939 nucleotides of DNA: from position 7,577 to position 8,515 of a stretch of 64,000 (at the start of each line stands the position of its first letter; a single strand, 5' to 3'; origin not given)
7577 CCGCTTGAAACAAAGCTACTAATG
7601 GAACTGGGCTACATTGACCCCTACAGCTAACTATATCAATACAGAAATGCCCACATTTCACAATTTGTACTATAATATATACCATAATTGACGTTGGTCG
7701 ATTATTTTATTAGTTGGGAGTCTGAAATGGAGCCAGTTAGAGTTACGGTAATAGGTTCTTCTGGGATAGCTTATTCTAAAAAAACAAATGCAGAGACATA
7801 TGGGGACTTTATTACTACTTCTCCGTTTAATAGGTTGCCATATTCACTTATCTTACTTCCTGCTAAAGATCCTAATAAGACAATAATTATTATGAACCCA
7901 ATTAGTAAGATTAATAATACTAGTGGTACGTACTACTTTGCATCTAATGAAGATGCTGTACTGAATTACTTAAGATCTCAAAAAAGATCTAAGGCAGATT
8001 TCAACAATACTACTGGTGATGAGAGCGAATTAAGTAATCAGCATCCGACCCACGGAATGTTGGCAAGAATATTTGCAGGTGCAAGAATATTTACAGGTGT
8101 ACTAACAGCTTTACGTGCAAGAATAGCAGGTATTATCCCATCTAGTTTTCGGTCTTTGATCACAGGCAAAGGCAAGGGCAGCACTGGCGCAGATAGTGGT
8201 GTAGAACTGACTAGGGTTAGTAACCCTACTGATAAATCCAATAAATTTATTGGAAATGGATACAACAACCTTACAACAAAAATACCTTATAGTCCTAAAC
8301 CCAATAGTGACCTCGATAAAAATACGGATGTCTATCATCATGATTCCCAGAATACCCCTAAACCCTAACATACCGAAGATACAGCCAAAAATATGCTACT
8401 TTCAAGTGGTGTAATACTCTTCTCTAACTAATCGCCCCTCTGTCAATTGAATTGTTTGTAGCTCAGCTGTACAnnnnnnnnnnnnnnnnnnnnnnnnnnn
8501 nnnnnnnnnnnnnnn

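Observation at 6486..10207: Tandem segmental duplication: near-identical leader and trailer around hyper-diverged paralogous ORFs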

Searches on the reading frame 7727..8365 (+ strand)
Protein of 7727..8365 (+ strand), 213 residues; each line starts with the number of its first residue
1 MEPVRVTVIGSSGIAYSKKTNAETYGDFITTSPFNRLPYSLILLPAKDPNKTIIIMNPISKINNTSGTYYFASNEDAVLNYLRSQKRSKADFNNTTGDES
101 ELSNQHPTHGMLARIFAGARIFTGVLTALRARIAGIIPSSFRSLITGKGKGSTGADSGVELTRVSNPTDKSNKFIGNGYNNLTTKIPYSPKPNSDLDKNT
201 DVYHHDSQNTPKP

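Call 7: search_protein_families(library=ncbifam, proteins=[window:7727-8365:+], max_evalue=0.1)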
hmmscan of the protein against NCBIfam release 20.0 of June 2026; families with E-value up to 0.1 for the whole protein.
window:7727-8365:+ (213 aa): 0 families

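Call 8: find_homologous_proteins(query=window:7727-8365:+, max_evalue=0.01)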
Query window:7727-8365:+ (213 aa): 1 proteins with E <= 0.01 among 328 candidates.
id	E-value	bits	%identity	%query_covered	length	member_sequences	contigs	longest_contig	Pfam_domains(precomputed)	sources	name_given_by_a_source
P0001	2.3e-135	467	100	100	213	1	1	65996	-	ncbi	-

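Call 9: find_encoding_contigs(protein=P0001, flank=10000, max_places=5)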
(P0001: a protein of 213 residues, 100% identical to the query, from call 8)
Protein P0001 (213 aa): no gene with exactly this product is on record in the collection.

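Call 10: search_protein_families(library=pfam, proteins=[window:7727-8365:+], max_evalue=1)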
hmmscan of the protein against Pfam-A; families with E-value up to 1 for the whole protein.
window:7727-8365:+ (213 aa): 0 families

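Call 49: search_protein_families(library=phrogs, proteins=[window:7727-8365:+], max_evalue=1)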
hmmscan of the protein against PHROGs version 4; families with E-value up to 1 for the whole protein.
window:7727-8365:+ (213 aa): 0 families

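Call 50: search_protein_families(library=padloc, proteins=[window:7727-8365:+], max_evalue=1)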
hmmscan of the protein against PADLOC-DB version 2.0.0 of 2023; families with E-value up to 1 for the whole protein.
window:7727-8365:+ (213 aa): 0 families

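Call 60: predict_structure(alignment_id=A2)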
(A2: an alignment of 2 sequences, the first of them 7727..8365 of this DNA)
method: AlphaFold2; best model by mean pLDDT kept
length: 213 residues; sequences in the alignment: 2
mean_pLDDT: 38.0   pTM: 0.21
mean pLDDT of the five models: 38.0, 36.0, 35.4, 31.8, 29.2
residues with pLDDT >= 90: 0; 70-90: 0; 50-70: 13; < 50: 200
segments of 3 or more residues with pLDDT < 50: 9-16, 23-26, 31-213
pLDDT, mean of each block of 10 residues (from residue 1): 49 47 50 43 38 39 32 39 40 31 35 33 41 46 42 29 29 28 29 40 37 42
secondary structure, 60 per line:
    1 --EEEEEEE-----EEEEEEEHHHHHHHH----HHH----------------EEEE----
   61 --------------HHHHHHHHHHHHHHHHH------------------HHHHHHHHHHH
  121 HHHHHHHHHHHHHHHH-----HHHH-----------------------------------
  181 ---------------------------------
elements in order: E3-9 E15-21 H22-29 E53-56 H75-91 H110-136 H142-145
